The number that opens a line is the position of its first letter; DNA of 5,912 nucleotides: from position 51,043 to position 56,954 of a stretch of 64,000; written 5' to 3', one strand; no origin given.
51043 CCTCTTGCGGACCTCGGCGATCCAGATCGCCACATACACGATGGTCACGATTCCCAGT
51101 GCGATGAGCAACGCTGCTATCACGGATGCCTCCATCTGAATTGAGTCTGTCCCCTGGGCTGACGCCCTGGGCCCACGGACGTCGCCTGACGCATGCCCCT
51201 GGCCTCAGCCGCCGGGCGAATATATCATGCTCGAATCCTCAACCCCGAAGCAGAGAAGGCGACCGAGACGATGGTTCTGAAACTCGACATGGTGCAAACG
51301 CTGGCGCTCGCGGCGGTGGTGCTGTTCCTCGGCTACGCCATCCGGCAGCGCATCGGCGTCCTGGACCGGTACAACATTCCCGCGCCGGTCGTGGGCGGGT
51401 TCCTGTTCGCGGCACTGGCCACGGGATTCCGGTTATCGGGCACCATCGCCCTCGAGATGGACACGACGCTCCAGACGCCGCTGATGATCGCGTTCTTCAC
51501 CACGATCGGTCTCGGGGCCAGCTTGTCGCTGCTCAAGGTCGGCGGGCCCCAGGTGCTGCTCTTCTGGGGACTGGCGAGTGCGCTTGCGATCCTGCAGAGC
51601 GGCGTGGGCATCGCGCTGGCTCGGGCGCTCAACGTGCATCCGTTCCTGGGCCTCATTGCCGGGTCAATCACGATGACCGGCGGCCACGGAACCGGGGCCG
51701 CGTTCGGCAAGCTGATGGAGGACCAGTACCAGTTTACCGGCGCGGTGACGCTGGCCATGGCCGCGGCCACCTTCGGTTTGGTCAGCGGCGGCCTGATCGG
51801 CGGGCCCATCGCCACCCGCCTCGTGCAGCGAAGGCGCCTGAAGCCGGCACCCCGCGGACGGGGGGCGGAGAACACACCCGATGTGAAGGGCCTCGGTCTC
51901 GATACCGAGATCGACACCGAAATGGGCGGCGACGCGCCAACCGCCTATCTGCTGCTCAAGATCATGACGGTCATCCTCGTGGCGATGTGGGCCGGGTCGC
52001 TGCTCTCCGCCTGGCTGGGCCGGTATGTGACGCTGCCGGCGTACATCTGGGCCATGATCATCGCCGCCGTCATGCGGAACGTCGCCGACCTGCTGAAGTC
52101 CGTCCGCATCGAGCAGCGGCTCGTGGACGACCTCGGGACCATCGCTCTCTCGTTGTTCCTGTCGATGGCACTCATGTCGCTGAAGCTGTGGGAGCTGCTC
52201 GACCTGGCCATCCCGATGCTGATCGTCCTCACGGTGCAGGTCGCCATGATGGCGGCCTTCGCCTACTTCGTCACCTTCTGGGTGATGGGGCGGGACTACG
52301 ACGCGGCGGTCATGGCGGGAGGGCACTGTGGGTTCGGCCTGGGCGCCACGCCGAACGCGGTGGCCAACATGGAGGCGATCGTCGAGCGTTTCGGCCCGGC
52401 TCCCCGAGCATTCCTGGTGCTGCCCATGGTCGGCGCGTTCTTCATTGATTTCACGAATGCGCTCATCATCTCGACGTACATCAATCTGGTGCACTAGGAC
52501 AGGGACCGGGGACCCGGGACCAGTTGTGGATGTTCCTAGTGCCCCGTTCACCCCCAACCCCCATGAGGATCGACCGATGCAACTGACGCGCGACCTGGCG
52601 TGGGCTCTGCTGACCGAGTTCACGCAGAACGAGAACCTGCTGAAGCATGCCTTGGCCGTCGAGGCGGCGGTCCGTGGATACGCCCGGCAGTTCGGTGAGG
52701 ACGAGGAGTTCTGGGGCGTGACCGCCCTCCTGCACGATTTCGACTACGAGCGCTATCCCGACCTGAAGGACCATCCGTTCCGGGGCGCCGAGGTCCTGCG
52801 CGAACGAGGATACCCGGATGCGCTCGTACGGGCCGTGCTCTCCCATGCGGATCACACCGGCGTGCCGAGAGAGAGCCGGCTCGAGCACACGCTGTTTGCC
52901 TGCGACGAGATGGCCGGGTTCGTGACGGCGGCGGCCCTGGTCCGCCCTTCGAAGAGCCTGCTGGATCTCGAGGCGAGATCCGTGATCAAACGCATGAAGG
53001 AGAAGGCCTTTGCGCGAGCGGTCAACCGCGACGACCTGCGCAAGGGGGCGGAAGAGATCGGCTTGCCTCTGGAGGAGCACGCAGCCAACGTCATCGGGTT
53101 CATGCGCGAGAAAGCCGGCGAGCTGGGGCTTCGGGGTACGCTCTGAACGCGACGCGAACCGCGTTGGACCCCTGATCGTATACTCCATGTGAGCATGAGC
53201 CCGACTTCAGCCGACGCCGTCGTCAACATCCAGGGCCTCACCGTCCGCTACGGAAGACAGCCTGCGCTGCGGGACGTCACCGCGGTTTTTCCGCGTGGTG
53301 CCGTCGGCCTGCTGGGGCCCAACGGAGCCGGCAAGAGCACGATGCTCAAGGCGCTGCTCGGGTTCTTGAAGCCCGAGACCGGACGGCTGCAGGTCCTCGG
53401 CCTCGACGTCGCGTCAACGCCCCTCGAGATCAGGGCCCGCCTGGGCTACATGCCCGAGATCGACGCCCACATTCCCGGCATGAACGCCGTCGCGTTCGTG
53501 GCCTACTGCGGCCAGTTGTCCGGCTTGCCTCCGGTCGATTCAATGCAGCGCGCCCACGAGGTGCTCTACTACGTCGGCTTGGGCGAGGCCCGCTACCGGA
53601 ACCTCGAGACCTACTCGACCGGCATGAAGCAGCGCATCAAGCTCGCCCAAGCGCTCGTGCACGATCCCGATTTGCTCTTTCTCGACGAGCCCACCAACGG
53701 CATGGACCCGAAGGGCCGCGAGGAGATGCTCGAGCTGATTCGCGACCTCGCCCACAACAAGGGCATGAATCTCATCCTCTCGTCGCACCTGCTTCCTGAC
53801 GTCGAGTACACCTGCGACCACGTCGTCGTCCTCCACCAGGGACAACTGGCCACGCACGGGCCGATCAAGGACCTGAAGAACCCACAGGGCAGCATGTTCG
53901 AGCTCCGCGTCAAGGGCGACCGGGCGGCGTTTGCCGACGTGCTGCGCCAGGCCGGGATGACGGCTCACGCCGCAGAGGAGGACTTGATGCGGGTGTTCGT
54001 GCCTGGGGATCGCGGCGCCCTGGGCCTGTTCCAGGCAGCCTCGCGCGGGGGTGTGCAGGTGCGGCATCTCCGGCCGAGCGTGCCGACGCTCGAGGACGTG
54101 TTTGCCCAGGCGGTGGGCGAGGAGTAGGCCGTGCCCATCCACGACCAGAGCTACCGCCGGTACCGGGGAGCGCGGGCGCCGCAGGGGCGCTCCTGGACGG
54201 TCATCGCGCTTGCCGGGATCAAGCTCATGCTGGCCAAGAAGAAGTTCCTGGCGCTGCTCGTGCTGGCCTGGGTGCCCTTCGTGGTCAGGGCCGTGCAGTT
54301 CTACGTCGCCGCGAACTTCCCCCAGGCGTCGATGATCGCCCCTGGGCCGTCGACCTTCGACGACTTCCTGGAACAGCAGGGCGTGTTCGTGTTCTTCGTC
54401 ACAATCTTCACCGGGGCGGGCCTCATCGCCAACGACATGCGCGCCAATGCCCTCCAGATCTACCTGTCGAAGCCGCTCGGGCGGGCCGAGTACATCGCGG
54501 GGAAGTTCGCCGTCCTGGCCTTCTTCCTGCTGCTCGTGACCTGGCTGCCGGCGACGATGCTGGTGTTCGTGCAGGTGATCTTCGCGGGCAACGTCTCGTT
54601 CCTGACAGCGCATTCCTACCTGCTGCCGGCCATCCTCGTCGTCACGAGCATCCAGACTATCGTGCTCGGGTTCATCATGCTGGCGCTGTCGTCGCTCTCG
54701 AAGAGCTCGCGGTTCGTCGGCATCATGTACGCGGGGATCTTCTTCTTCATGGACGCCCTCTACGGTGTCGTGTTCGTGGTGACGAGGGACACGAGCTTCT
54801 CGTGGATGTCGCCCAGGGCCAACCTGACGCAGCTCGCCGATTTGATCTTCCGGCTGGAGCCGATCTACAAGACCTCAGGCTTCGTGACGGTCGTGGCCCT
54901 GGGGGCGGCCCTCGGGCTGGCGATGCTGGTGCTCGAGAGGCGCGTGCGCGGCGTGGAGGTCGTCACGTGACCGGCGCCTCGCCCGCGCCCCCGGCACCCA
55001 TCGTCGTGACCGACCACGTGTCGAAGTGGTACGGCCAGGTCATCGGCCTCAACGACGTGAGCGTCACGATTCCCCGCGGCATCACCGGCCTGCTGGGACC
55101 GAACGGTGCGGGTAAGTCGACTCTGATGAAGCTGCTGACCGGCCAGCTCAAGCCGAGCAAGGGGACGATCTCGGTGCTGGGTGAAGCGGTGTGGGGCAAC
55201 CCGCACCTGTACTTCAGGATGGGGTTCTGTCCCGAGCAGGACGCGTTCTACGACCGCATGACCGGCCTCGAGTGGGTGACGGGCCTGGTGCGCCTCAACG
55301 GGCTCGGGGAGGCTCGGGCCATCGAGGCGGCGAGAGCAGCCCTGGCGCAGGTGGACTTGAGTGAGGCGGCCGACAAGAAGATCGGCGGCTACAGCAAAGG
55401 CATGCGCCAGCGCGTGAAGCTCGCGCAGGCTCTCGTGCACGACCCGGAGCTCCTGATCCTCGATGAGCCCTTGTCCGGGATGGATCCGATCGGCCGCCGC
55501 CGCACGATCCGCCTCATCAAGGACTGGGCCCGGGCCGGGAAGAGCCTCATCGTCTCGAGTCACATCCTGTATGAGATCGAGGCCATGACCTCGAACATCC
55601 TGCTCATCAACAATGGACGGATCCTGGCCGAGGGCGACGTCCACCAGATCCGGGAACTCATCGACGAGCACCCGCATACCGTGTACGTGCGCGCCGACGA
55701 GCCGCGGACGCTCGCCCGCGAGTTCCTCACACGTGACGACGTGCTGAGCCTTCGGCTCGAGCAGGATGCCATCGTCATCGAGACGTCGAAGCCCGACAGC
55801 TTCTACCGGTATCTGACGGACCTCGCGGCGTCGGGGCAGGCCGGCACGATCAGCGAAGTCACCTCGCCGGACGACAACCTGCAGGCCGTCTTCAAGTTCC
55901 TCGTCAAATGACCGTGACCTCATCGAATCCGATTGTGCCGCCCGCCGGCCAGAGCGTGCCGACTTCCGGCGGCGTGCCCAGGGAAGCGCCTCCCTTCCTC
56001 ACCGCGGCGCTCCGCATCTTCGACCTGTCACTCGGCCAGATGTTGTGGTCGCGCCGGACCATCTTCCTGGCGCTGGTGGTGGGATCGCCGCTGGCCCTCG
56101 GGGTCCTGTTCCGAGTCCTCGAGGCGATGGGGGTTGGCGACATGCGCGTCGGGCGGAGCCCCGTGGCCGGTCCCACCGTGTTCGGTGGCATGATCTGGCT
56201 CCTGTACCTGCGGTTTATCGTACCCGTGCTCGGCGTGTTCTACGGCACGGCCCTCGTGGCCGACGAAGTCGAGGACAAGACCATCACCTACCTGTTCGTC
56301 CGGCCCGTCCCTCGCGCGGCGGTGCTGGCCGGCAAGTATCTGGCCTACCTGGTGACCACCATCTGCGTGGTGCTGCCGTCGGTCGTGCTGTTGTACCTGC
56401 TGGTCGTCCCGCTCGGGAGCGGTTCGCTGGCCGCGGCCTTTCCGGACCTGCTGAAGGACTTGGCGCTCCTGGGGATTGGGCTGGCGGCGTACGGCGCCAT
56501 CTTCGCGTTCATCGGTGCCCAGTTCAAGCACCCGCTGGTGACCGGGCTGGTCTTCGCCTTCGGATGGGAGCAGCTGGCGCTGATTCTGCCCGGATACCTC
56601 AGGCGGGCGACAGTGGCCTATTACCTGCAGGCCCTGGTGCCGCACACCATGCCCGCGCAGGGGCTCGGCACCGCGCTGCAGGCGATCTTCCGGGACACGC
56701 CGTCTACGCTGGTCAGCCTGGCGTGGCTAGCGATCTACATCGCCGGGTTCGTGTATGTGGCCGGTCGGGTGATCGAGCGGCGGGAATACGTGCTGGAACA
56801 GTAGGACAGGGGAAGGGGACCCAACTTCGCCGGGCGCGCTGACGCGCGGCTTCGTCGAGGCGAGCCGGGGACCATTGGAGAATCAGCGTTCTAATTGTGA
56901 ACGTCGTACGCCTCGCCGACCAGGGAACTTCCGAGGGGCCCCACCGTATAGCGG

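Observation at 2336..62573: Window-wide family of period-7 (heptanucleotide) tandem arrays placed at or just after stop codons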

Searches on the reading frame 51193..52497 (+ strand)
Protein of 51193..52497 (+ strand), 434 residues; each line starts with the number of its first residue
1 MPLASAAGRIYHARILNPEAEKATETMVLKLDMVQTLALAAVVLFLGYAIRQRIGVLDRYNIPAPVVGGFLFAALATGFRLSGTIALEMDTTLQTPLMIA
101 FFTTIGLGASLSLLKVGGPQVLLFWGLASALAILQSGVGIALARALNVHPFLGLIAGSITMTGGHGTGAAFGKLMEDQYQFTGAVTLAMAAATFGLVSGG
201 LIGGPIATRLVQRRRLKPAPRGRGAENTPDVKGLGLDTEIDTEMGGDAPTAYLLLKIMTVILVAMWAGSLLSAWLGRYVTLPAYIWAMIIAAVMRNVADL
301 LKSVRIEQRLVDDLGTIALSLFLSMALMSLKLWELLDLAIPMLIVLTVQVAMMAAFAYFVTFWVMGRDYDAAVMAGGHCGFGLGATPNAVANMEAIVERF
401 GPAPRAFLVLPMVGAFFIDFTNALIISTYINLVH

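Call 8: find_encoding_contigs(protein=window:51193-52497:+, flank=10000, max_places=6)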
Protein window:51193-52497:+ (434 aa): no gene with exactly this product is on record in the collection.

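Call 12: search_protein_families(library=pfam, proteins=[window:51193-52497:+])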
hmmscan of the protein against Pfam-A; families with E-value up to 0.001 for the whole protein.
window:51193-52497:+ (434 aa): 1 family
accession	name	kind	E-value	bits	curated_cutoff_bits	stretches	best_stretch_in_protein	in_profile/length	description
PF03616.19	Glt_symporter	-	7.1e-129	430.1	26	1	30-402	2-368/368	Sodium/glutamate symporter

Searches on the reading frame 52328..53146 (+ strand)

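Call 13: search_protein_families(library=pfam, proteins=[window:52328-53146:+])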
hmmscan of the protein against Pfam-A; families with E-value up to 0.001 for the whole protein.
window:52328-53146:+ (272 aa): 1 family
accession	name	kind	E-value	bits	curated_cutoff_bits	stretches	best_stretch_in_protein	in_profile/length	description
PF01966.28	HD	-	4.2e-09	37.1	22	1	105-178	2-90/116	HD domain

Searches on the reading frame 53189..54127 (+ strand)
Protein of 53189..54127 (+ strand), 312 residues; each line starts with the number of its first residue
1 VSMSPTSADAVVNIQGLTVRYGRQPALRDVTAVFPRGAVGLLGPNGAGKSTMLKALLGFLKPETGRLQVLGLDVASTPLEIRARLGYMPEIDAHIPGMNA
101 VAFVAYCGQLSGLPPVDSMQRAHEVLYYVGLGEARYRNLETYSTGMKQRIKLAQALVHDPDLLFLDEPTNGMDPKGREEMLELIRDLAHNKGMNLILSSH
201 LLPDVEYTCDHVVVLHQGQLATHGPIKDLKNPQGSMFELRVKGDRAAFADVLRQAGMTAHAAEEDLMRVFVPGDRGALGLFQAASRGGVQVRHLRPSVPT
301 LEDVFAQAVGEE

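Call 13: search_protein_families(library=pfam, proteins=[window:53189-54127:+])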
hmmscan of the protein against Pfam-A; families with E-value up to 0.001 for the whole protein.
window:53189-54127:+ (312 aa): 7 families
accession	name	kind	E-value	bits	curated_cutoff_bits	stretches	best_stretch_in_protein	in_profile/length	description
PF00005.33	ABC_tran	-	1.7e-26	93.9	25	1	37-170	12-137/137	ABC transporter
PF13304.12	AAA_21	-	3.5e-14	54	27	1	125-200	221-298/304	AAA domain, putative AbiEii toxin, Type IV TA system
PF13732.12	DrrA1-3_C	-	9.4e-05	23.5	27.4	1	224-309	1-81/81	ATP-binding protein DrrA1-3-like, C-terminal domain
PF13401.12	AAA_22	-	0.00013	22.7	27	1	37-198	6-121/130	AAA domain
PF13175.12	AAA_15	-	0.00019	21.6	32.1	0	41-63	28-50/374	AAA ATPase domain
PF13555.12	AAA_29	-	0.0003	20.9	27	1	35-64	21-50/61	P-loop containing region of AAA domain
PF13476.12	AAA_23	-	0.00079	20.5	27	0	31-65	14-48/201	AAA domain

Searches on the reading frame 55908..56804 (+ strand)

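Call 12: search_protein_families(library=pfam, proteins=[window:55908-56804:+])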
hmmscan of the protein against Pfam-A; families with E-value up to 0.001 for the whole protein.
window:55908-56804:+ (298 aa): 4 families
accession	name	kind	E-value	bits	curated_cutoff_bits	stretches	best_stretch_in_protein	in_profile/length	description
PF12730.13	ABC2_membrane_4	-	4.4e-10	40.3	27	1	49-217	11-172/179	ABC-2 family transporter protein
PF12679.13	ABC2_membrane_2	-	1.1e-09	38.4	27.2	1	100-278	73-271/283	ABC-2 family transporter protein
PF12698.13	ABC2_membrane_3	-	8.8e-05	22.2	31.6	1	104-284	170-344/347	ABC-2 family transporter protein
PF13346.12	ABC2_membrane_5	-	0.00014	21.9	25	1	101-198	39-132/205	ABC-2 family transporter protein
